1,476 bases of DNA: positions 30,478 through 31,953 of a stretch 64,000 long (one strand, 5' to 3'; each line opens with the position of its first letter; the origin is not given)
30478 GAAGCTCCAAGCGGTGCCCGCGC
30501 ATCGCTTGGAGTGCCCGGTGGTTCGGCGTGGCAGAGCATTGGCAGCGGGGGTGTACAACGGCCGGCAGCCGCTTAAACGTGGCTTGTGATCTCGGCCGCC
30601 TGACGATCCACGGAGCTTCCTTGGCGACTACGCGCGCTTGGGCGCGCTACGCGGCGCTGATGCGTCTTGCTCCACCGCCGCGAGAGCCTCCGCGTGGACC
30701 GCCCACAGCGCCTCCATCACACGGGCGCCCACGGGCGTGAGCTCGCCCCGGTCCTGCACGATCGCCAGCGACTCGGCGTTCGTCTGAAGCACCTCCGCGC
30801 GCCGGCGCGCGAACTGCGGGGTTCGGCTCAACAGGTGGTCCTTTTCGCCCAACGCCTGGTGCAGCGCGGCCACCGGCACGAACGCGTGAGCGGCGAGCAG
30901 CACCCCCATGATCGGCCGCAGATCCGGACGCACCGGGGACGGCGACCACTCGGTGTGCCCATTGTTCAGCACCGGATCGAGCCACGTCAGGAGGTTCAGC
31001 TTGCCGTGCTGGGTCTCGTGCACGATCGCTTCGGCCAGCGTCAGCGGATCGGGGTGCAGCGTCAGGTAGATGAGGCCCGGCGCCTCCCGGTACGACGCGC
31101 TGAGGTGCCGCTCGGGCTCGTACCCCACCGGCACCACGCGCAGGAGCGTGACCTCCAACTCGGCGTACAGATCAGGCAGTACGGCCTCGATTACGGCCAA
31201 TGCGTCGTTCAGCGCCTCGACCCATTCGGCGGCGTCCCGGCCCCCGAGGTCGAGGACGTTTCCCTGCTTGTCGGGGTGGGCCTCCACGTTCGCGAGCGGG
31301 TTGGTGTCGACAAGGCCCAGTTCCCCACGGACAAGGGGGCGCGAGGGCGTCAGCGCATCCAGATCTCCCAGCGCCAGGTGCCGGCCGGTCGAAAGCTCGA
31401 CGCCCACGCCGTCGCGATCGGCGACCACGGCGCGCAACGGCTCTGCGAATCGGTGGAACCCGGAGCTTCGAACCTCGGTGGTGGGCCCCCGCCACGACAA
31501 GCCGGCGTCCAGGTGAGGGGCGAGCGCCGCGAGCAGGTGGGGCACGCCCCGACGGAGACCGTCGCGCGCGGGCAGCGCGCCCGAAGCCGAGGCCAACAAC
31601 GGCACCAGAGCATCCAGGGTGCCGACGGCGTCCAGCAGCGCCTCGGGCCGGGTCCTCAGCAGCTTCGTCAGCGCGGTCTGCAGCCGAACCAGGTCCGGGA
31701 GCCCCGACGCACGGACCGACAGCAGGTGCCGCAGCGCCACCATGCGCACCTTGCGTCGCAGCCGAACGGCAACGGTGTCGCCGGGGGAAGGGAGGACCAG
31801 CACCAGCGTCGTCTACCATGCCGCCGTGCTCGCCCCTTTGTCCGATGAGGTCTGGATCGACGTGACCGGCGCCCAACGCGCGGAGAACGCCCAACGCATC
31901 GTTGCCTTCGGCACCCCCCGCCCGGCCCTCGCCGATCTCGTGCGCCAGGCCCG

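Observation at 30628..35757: HEXXH-domain gene divergent from three tandem radical-SAM-fold paralogues, one lacking the SAM-cluster cysteines; no precursor gene identified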

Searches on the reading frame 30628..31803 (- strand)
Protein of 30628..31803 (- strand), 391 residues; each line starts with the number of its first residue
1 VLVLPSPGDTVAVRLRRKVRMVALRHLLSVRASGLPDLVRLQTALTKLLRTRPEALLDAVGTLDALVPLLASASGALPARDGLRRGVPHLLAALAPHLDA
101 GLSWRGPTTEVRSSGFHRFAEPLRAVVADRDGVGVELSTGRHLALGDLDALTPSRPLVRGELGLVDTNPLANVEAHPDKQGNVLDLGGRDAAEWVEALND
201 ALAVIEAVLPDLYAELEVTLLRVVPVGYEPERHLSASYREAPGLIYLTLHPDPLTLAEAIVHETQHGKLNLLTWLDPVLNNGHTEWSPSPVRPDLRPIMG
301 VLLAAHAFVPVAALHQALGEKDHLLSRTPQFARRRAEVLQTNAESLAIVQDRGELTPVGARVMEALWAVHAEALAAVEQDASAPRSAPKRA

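Call 3: search_protein_families(library=ncbifam, proteins=[window:30628-31803:-], max_evalue=0.01)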
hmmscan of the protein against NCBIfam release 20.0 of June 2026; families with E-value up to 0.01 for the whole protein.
window:30628-31803:- (391 aa): 1 family
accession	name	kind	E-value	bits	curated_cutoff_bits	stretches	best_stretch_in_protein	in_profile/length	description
TIGR04267.2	mod_HExxH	domain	8.6e-29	100.8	40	1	198-366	1-177/177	aKG-HExxH-type peptide beta-hydroxylase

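Call 4: search_protein_families(library=pfam, proteins=[window:30628-31803:-], max_evalue=0.01)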
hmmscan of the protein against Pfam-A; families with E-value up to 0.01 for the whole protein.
window:30628-31803:- (391 aa): 0 families

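Call 41: search_solved_structures(query=window:30628-31743:-, max_evalue=1, show_alignments=2)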
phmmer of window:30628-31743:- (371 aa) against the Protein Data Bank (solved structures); distinct sequences matched with E-value up to 1: 3.
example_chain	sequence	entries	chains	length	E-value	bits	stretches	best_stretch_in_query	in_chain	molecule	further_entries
22nu_A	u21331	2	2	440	8.6e-07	31.8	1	141-355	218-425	Radical SAM core domain-containing protein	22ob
8s5f_A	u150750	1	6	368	1.5e-06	31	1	179-346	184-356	ChlH from Chlorogloeopsis sp.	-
9vfj_11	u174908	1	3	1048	0.011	18.3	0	207-256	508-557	LHCI-11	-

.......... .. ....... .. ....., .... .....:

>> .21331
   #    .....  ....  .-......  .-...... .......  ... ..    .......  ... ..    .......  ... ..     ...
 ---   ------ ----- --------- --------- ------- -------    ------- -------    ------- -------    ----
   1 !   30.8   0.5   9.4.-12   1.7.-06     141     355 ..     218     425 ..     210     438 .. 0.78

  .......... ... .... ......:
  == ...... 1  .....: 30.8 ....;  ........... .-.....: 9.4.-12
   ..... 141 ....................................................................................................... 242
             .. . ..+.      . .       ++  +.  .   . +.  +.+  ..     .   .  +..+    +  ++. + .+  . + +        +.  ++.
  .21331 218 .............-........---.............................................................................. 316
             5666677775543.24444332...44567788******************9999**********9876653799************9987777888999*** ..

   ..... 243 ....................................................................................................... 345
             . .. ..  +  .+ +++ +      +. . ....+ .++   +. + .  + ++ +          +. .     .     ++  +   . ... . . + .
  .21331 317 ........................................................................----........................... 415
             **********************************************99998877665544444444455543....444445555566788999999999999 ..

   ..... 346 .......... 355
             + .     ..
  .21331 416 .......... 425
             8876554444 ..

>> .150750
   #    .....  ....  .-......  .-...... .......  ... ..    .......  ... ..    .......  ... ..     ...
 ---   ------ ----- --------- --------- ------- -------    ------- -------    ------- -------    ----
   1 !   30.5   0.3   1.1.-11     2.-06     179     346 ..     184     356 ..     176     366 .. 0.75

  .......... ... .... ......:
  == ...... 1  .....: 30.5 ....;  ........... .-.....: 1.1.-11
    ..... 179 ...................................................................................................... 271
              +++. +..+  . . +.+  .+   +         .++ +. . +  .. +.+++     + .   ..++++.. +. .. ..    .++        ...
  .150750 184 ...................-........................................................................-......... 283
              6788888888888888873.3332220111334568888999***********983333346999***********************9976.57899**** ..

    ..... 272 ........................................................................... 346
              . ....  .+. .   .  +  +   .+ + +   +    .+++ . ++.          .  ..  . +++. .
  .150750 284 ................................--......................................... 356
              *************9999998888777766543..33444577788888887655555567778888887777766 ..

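Call 44: list_cluster_members(proteins=[window:30631-31743:-, window:31775-32971:+, window:34720-35754:+, window:46318-46842:+, window:48993-49265:+, window:49413-50414:+, window:50489-51394:+])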
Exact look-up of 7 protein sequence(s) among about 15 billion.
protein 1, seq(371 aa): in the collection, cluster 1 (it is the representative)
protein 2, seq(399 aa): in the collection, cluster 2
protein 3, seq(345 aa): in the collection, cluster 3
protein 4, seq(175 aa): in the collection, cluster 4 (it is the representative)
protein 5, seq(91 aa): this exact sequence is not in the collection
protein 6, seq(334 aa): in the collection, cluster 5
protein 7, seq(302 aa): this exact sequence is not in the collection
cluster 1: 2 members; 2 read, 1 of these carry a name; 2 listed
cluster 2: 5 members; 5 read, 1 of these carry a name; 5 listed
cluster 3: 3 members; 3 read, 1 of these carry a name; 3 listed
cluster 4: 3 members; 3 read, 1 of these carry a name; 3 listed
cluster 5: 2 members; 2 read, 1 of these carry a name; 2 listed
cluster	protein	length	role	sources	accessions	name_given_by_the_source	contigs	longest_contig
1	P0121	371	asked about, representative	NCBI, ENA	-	-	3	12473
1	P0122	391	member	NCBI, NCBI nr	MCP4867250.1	MAG: hypothetical protein GY898_00850 [Proteobacteria bacterium] | hypothetical protein [Pseudomonadota bacterium]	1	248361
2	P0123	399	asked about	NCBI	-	-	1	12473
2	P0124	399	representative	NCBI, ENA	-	-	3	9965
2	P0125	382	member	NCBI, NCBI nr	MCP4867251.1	MAG: radical SAM protein [Proteobacteria bacterium] | radical SAM protein [Pseudomonadota bacterium]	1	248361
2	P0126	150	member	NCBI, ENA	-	-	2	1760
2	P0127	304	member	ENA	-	-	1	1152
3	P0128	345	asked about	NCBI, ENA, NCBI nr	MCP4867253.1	MAG: radical SAM protein [Proteobacteria bacterium] | radical SAM protein [Pseudomonadota bacterium]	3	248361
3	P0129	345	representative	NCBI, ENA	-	-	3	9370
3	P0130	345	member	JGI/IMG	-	-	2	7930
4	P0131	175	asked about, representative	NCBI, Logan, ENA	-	-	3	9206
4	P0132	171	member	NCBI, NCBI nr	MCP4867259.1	MAG: hypothetical protein GY898_00895 [Proteobacteria bacterium] | hypothetical protein [Pseudomonadota bacterium]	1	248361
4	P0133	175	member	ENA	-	-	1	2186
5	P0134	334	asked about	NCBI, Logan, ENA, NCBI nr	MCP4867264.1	MAG: radical SAM protein [Proteobacteria bacterium] | radical SAM protein [Pseudomonadota bacterium]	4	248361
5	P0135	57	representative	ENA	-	-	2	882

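Call 45: find_homologous_proteins(query=P0134, max_evalue=1e-10)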
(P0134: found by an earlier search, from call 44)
Query P0134 (334 aa): 527 proteins with E <= 1e-10 among 8000 candidates; the best 120 are listed.
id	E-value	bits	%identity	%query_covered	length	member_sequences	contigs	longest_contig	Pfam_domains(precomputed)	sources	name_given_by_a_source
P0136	1.4e-178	611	83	98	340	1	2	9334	PF04055.28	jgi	-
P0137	4.1e-171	587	80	99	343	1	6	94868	PF04055.28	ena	-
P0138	2.2e-159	548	76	97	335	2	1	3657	PF04055.28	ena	-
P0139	1.4e-148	513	72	98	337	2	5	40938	PF04055.28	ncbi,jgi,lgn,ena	-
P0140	3.9e-148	511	72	94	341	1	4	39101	PF04055.28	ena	-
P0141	3.7e-141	488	67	97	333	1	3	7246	PF04055.28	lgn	-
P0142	3.3e-138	478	69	96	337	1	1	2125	PF04055.28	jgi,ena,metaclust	metaclust:\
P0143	9.8e-136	470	65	99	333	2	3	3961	PF04055.28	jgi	jgi:pyruvate-formate lyase-activating enzyme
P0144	1.0e-134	467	65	93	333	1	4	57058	PF04055.28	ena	-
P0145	1.7e-134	466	64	98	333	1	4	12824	PF04055.28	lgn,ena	-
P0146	1.5e-133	463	65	98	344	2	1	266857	PF04055.28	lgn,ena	-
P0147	1.4e-131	457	65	93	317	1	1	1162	PF04055.28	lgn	-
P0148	1.6e-131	456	67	93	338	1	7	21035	PF04055.28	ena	-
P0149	2.6e-131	456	65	96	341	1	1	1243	PF04055.28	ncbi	-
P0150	2.9e-130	452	63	98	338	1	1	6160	PF04055.28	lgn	-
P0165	7.3e-125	435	60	94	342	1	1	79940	PF04055.28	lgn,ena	-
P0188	1.2e-121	424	61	96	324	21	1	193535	PF04055.28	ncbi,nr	ncbi:MAG: radical SAM protein [Sandaracinaceae bacterium]|nr:radical SAM protein [Sandaracinaceae ba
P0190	5.8e-121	422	59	96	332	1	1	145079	PF04055.28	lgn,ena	-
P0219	4.2e-119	416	58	100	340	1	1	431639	PF04055.28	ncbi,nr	ncbi:MAG: radical SAM protein [Alphaproteobacteria bacterium]|nr:radical SAM protein [Alphaproteobac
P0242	6.2e-118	412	59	96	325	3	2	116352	PF04055.28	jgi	jgi:hypothetical protein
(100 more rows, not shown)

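Call 46: find_encoding_contigs(protein=P0188, flank=10000, max_places=1)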
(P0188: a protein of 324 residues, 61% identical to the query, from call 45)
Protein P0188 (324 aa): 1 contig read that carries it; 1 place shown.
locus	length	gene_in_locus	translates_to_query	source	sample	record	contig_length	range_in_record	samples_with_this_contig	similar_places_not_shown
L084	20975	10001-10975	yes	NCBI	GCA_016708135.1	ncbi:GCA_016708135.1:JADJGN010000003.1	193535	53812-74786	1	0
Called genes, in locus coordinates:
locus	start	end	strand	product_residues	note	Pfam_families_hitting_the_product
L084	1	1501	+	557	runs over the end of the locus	PF00034:Cytochrom_C (faint), PF06537:DHOR, PF21419:RoxA-like_Cyt-c (faint), PF06537:DHOR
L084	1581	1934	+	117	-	PF02643:DUF192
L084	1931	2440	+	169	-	-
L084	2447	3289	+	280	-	-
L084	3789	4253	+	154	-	-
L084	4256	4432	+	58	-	-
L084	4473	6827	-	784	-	PF00069:Pkinase, PF07714:PK_Tyr_Ser-Thr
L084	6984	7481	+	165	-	-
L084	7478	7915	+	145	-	PF27806:HxsD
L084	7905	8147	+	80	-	-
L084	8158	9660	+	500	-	PF13353:Fer4_12, PF04055:Radical_SAM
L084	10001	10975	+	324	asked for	PF04055:Radical_SAM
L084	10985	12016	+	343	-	PF04055:Radical_SAM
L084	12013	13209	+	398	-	PF04055:Radical_SAM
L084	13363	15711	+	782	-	-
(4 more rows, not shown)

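Call 47: find_encoding_contigs(protein=P0219, flank=10000, max_places=1)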
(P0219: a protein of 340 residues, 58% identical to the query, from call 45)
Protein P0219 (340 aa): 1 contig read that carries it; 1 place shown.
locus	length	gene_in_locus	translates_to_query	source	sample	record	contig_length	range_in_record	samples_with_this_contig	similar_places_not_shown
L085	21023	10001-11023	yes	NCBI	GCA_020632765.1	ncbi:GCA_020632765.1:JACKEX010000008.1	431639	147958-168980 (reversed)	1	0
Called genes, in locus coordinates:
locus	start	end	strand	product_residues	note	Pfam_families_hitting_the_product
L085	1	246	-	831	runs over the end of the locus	-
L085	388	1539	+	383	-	PF02771:Acyl-CoA_dh_N, PF02770:Acyl-CoA_dh_M, PF00441:Acyl-CoA_dh_1, PF08028:Acyl-CoA_dh_2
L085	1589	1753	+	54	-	-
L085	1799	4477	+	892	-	PF13517:FG-GAP_3, PF01839:FG-GAP, PF00059:Lectin_C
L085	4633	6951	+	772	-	-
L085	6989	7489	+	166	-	-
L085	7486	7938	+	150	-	PF27806:HxsD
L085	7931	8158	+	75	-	-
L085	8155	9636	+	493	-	PF13353:Fer4_12 (weak), PF04055:Radical_SAM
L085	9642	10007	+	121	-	-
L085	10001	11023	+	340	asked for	PF04055:Radical_SAM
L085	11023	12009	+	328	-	PF04055:Radical_SAM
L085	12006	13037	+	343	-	PF04055:Radical_SAM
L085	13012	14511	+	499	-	PF03575:Peptidase_S51 (weak)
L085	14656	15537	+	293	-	PF00376:MerR, PF13411:MerR_1, PF02607:B12-binding_2, PF02310:B12-binding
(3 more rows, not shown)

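Call 48: find_encoding_contigs(protein=P0190, flank=10000, max_places=1)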
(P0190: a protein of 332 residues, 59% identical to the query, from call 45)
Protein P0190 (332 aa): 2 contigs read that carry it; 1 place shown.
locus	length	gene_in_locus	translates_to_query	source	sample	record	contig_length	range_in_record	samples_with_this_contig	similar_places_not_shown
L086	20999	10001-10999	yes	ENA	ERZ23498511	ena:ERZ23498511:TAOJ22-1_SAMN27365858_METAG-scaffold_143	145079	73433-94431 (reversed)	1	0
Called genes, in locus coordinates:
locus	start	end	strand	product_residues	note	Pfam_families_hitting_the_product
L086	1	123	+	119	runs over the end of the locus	-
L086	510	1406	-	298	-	PF03781:FGE-sulfatase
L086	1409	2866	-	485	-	PF14522:Cytochrome_C7 (faint), PF14537:Cytochrom_c3_2 (faint), PF13435:Cytochrome_C554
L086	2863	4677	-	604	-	PF01839:FG-GAP (faint), PF13517:FG-GAP_3, PF07593:UnbV_ASPIC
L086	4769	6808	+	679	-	PF00801:PKD (faint), PF17957:Big_7 (faint)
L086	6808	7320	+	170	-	-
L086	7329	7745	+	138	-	PF27806:HxsD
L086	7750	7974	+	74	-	-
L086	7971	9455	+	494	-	PF13353:Fer4_12 (weak), PF04055:Radical_SAM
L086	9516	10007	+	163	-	-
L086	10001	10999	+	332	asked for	PF04055:Radical_SAM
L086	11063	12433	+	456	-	PF03734:YkuD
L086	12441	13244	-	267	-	PF13308:YARHG (weak)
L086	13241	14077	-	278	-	-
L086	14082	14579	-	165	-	-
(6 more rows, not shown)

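Call 49: find_encoding_contigs(protein=P0242, flank=10000, max_places=1)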
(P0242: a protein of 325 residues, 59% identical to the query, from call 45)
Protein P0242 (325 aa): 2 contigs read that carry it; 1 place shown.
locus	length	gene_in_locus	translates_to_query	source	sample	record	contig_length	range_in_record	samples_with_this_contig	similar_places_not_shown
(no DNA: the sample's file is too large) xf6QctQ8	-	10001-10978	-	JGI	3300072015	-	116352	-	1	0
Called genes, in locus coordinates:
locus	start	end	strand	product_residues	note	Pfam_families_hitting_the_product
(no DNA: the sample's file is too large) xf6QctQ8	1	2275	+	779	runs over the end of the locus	PF17957:Big_7 (faint)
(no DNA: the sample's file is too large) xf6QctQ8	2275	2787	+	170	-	-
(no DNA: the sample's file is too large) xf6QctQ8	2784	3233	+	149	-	PF27806:HxsD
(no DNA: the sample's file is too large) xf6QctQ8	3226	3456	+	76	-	-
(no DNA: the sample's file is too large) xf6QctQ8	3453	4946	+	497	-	PF13353:Fer4_12, PF04055:Radical_SAM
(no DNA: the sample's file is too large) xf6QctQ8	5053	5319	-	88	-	-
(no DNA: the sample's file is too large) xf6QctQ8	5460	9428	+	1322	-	PF13895:Ig_2 (faint)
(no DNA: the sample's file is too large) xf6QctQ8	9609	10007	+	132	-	-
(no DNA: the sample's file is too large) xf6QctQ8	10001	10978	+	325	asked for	PF04055:Radical_SAM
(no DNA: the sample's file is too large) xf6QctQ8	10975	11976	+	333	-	PF04055:Radical_SAM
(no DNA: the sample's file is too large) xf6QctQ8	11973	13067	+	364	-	PF04055:Radical_SAM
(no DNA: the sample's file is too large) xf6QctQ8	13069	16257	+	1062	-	PF02310:B12-binding (weak), PF04055:Radical_SAM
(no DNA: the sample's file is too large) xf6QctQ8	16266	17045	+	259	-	-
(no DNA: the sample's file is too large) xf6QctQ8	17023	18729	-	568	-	PF04055:Radical_SAM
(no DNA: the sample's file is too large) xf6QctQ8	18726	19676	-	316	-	PF24827:AstE_AspA_cat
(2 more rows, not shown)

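Call 50: find_encoding_contigs(protein=P0165, flank=10000, max_places=1)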
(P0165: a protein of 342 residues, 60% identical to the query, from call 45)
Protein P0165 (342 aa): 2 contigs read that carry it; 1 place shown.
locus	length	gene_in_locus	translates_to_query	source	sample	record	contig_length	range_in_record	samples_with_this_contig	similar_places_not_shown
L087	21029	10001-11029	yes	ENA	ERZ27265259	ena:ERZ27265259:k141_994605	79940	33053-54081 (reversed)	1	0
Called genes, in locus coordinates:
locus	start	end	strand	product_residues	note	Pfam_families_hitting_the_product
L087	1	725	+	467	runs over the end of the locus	PF00919:UPF0004, PF04055:Radical_SAM, PF18693:TRAM_2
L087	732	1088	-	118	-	PF07238:PilZ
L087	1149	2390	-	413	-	-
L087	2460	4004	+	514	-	PF04055:Radical_SAM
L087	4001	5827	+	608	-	PF04055:Radical_SAM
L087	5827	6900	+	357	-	PF04055:Radical_SAM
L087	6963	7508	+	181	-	-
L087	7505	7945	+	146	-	PF27806:HxsD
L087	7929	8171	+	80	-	-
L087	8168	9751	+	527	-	PF13353:Fer4_12, PF04055:Radical_SAM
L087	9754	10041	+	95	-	-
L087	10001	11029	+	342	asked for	PF04055:Radical_SAM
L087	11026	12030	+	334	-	PF04055:Radical_SAM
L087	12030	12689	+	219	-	-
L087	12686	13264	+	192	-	-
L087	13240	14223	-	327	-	-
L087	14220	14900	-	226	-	PF01255:Prenyltransf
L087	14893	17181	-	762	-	PF00070:Pyr_redox (faint), PF00890:FAD_binding_2 (faint), PF01266:DAO (weak), PF01494:FAD_binding_3, PF04820:Trp_halogenase, PF12831:FAD_oxidored, PF04820:Trp_halogenase, PF04055:Radical_SAM, +2 more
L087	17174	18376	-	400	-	PF04055:Radical_SAM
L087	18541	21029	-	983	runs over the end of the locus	PF00932:LTD, PF11617:Cu-binding_MopE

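Call 59: find_homologous_proteins(query=P0123, max_evalue=0.00001)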
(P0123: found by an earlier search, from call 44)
Query P0123 (399 aa): 7 proteins with E <= 0.00001 among 8000 candidates.
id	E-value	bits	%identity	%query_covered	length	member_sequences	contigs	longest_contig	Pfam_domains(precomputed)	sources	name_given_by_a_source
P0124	2.8e-254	861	100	100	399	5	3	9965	PF04055.28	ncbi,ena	-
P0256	5.3e-47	179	40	81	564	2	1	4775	PF04055.28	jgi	-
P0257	5.8e-32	129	41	61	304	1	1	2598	PF04055.28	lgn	-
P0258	8.1e-30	122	36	61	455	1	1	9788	-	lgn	-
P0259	5.3e-28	116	32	79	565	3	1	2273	PF04055.28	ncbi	-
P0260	1.7e-26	111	32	79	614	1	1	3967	PF04055.28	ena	-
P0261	1.8e-25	108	33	65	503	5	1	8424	PF04055.28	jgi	jgi:MoaA/NifB/PqqE/SkfB family radical SAM enzyme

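Call 76: search_protein_families(library=padloc, proteins=[window:30628-31743:-], max_evalue=0.001)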
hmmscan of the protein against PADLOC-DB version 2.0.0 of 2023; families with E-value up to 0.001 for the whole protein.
window:30628-31743:- (371 aa): 0 families

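Call 83: predict_structure(alignment_id=A3)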
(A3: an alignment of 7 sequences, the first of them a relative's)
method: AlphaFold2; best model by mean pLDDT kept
length: 399 residues; sequences in the alignment: 7
mean_pLDDT: 71.0   pTM: 0.60
mean pLDDT of the five models: 71.0, 64.6, 63.8, 63.6, 61.9
residues with pLDDT >= 90: 45; 70-90: 208; 50-70: 69; < 50: 77
segments of 3 or more residues with pLDDT < 50: 1-21, 33-47, 248-272, 288-292, 391-399
pLDDT, mean of each block of 10 residues (from residue 1): 33 27 63 39 44 83 81 66 90 86 86 92 87 81 92 93 84 89 89 67 73 81 85 73 56 36 40 60 54 72 82 76 85 83 77 80 67 68 75 40
secondary structure, 60 per line:
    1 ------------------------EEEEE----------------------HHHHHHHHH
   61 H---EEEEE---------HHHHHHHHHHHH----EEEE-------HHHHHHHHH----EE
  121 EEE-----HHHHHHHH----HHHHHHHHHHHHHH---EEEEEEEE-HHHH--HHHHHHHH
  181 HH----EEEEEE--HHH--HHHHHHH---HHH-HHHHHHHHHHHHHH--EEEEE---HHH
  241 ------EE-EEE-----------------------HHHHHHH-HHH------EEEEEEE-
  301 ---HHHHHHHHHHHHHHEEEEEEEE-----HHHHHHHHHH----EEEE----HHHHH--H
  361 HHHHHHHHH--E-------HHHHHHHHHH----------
elements in order: E25-29 H52-61 E65-69 H79-90 E95-98 H106-114 E119-123 H129-136 H141-154 E158-165 H167-170 H173-182 E187-192 H200-206 H214-227 E230-234 E250-252 H276-282 E293-299 H304-317 E318-325 H331-340 E345-348 H353-357 H360-369 H380-389
